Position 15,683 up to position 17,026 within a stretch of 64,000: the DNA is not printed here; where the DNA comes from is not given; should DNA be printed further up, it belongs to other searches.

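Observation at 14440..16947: Translationally coupled operon: MnmA/ThiI-like PP-loop ATPase, TusA sulfur carrier and CDF metal transporter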

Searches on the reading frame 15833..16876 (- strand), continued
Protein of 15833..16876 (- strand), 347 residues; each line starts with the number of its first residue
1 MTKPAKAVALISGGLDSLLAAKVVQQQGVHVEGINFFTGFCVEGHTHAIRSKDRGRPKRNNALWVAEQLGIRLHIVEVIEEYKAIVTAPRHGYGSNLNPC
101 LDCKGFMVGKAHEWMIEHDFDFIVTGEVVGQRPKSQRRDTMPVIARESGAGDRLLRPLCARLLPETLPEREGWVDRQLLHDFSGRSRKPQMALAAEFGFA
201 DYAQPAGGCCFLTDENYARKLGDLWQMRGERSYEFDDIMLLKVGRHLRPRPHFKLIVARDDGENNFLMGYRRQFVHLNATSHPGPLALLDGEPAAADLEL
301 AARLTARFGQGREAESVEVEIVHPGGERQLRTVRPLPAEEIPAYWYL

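Call 40: fold_search(model_id=the predicted structure, library=pdb)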
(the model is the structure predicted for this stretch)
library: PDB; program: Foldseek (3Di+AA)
matches with E <= 10: 1933; with E <= 0.001: 93
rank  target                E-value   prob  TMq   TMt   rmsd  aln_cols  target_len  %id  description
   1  2deu_A                6.7e-08  1.00  0.38  0.36  19.1       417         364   17  Cocrystal structure of an RNA sulfuration enzyme MnmA and tRNA-Glu in the adenylated intermediate state (released 2006-08-15)
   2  2hma                  1.5e-07  1.00  0.28  0.26  11.0       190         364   18  The Crystal Structure of tRNA (5-Methylaminomethyl-2-Thiouridylate)-Methyltransferase TrmU from Streptococcus pneumoniae (released 2006-08-08)
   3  5ztb_A                2.3e-07  1.00  0.32  0.36  11.0       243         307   16  Structure of Sulfurtransferase (released 2019-06-12)
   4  2det_A                5.1e-07  1.00  0.36  0.35  18.5       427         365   15  Cocrystal structure of an RNA sulfuration enzyme MnmA and tRNA-Glu in the pre-reaction state (released 2006-08-15)
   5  2der_A                5.7e-07  1.00  0.35  0.35  19.9       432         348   15  Cocrystal structure of an RNA sulfuration enzyme MnmA and tRNA-Glu in the initial tRNA binding state (released 2006-08-15)
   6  5ztb_B                8.7e-07  1.00  0.32  0.36  10.8       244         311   17  Structure of Sulfurtransferase (released 2019-06-12)
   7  2der_B                1.2e-06  1.00  0.39  0.38  19.1       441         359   14  Cocrystal structure of an RNA sulfuration enzyme MnmA and tRNA-Glu in the initial tRNA binding state (released 2006-08-15)
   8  8cnz_E                1.2e-06  1.00  0.36  0.48   5.5       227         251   15  mmLarE-[4Fe-4S] phased by Fe-SAD (released 2024-01-31)
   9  8cnz_D                1.8e-06  1.00  0.37  0.48   5.0       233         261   15  mmLarE-[4Fe-4S] phased by Fe-SAD (released 2024-01-31)
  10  8cnz_A                1.8e-06  1.00  0.36  0.48   5.2       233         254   15  mmLarE-[4Fe-4S] phased by Fe-SAD (released 2024-01-31)
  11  6dg3_H                1.8e-06  1.00  0.33  0.45   8.0       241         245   12  LarE, a sulfur transferase involved in synthesis of the cofactor for lactate racemase, in complex with caesium (released 2019-05-22)
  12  7k5z_D                1.8e-06  1.00  0.35  0.32  16.5       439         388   10  Crystal Structure of Argininosuccinate synthase from Legionella pneumophila Philadelphia 1 in complex with ANPPNP and  (released 2020-09-30)
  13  2c5s                  2.4e-06  1.00  0.33  0.31  11.9       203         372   21  Crystal structure of Bacillus anthracis ThiI, a tRNA-modifying enzyme containing the predicted RNA-binding THUMP domain (released 2005-11-30)
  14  7k5z_A                2.5e-06  1.00  0.35  0.32  16.1       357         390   11  Crystal Structure of Argininosuccinate synthase from Legionella pneumophila Philadelphia 1 in complex with ANPPNP and  (released 2020-09-30)
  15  4kr6_A                3.2e-06  1.00  0.32  0.29  12.3       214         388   18  Crystal structure of a 4-thiouridine synthetase - RNA complex (released 2014-04-23)
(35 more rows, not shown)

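Call 77: search_protein_families(library=pfam, proteins=[L086:220-687:+, L101:4863-6101:+, L101:1746-2864:+, L158:1770-2720:+, L158:4347-4838:+, L159:4120-5004:+, L159:6256-6909:-, L089:6391-7695:-, L098:3279-4424:+, L149:3085-4212:+], max_evalue=0.00001)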
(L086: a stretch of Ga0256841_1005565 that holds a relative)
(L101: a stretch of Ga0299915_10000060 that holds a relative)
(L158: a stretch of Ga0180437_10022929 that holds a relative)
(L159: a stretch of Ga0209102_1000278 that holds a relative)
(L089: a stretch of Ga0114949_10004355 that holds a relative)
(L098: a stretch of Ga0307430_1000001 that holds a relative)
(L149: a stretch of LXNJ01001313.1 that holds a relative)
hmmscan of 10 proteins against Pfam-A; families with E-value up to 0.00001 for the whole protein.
L086:220-687:+ (155 aa): 1 family
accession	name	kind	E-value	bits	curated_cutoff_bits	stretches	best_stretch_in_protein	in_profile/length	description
PF01592.21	NifU_N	-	2.2e-52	176.9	22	1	4-127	1-125/127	NifU-like N terminal domain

L101:4863-6101:+ (412 aa): 3 families
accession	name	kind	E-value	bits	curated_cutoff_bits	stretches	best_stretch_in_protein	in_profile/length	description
PF00266.25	Aminotran_5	-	1e-81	275.2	21.5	1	27-387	2-370/371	Aminotransferase class-V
PF01041.23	DegT_DnrJ_EryC1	-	3.9e-08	33.4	19.8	1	84-203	39-150/360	DegT/DnrJ/EryC1/StrS aminotransferase family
PF01212.27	Beta_elim_lyase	-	1.3e-06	28.4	27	1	63-200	28-170/288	Beta-eliminating lyase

L101:1746-2864:+ (372 aa): 4 families
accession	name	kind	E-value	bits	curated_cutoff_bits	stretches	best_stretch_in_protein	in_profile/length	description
PF10609.15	ParA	-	1.5e-94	316.5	27.1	1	117-358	2-245/246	NUBPL iron-transfer P-loop NTPase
PF01656.29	CbiA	-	6.8e-11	42.6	25.4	1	121-334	1-121/125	CobQ/CobB/MinD/ParA nucleotide binding domain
PF01883.24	FeS_assembly_P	-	2.4e-08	34.5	23.5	1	21-88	1-69/73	Iron-sulfur cluster assembly protein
PF13614.12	AAA_31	-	3.6e-06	27.5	27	0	119-157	2-40/177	AAA domain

L158:1770-2720:+ (316 aa): 1 family
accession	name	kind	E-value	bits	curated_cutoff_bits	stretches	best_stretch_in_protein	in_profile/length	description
PF00291.31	PALP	-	1.1e-77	261.7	35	1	12-299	1-295/295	Pyridoxal-phosphate dependent enzyme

L158:4347-4838:+ (163 aa): 1 family
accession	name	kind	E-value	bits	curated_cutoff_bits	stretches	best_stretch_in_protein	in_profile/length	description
PF09719.15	C_GCAxxG_C_C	-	9.9e-22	77.7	27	1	27-158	2-118/118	Putative redox-active protein (C_GCAxxG_C_C)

L159:4120-5004:+ (294 aa): 2 families
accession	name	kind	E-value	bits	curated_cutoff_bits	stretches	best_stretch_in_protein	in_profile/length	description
PF02540.23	NAD_synthase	-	1.5e-06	27.9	21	0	41-105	17-81/242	NAD synthase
PF06508.19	QueC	-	3.9e-06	27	22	0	44-109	1-64/210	Queuosine biosynthesis protein QueC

L159:6256-6909:- (217 aa): 2 families
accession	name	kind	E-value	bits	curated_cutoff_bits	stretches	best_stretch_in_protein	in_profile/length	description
PF02663.19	FmdE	-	9.2e-42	142.7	22.9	1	24-166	3-133/133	FmdE, Molybdenum formylmethanofuran dehydrogenase operon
PF01258.23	zf-dskA_traR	-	9.4e-09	35.6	24.9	1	185-216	5-36/36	Prokaryotic dksA/traR C4-type zinc finger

L089:6391-7695:- (434 aa): 9 families
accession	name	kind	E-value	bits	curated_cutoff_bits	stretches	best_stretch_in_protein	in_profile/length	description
PF01266.30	DAO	-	2.6e-17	63.8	27.9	2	8-86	2-80/353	FAD dependent oxidoreductase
PF12831.13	FAD_oxidored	-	6e-09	36.1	27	1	7-160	1-141/416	FAD dependent oxidoreductase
PF01946.23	Thi4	-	1.5e-08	34.6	26.2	1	7-55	19-68/235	Thi4 family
PF07992.20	Pyr_redox_2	-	2.8e-08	34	26.1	1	7-165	2-109/291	Pyridine nucleotide-disulphide oxidoreductase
PF01494.25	FAD_binding_3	-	3e-08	33.7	22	1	6-176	2-170/349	FAD binding domain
PF01134.28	GIDA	-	8.2e-08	32.1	22.1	1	8-167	2-156/391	Glucose inhibited division protein A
PF13450.12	NAD_binding_8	-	2.2e-07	31.5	21.9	1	10-41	1-32/68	NAD(P)-binding Rossmann-like domain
PF00890.30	FAD_binding_2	-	2.8e-07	30.5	20.4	0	8-38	2-32/414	FAD binding domain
PF03486.20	HI0933_like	-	1.2e-06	28.6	50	0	7-167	2-166/244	HI0933-like protein Rossmann domain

L098:3279-4424:+ (381 aa): 2 families
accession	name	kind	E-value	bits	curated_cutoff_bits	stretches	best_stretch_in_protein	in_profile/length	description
PF00005.33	ABC_tran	-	2.3e-34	119.4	25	1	42-184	1-136/137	ABC transporter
PF08402.16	TOBE_2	-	3.8e-14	53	21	1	298-370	1-76/76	TOBE domain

L149:3085-4212:+ (375 aa): 6 families
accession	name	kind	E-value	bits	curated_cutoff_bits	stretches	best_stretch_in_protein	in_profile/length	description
PF01370.27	Epimerase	-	2e-22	80.2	20.9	1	28-281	1-227/240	NAD dependent epimerase/dehydratase family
PF16363.11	GDP_Man_Dehyd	-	4.5e-13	49.8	27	1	30-158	2-137/332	GDP-mannose 4,6 dehydratase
PF01073.25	3Beta_HSD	-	1.9e-11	44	22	1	29-280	1-230/280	3-beta hydroxysteroid dehydrogenase/isomerase family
PF13460.12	NAD_binding_10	-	6.9e-11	42.8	27.2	1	32-174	1-121/184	NAD(P)H-binding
PF07993.18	NAD_binding_4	-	1e-10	41.6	20.1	1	30-209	1-192/258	Male sterility protein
PF05368.20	NmrA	-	5.2e-09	36.6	27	1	27-156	4-113/298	NmrA-like family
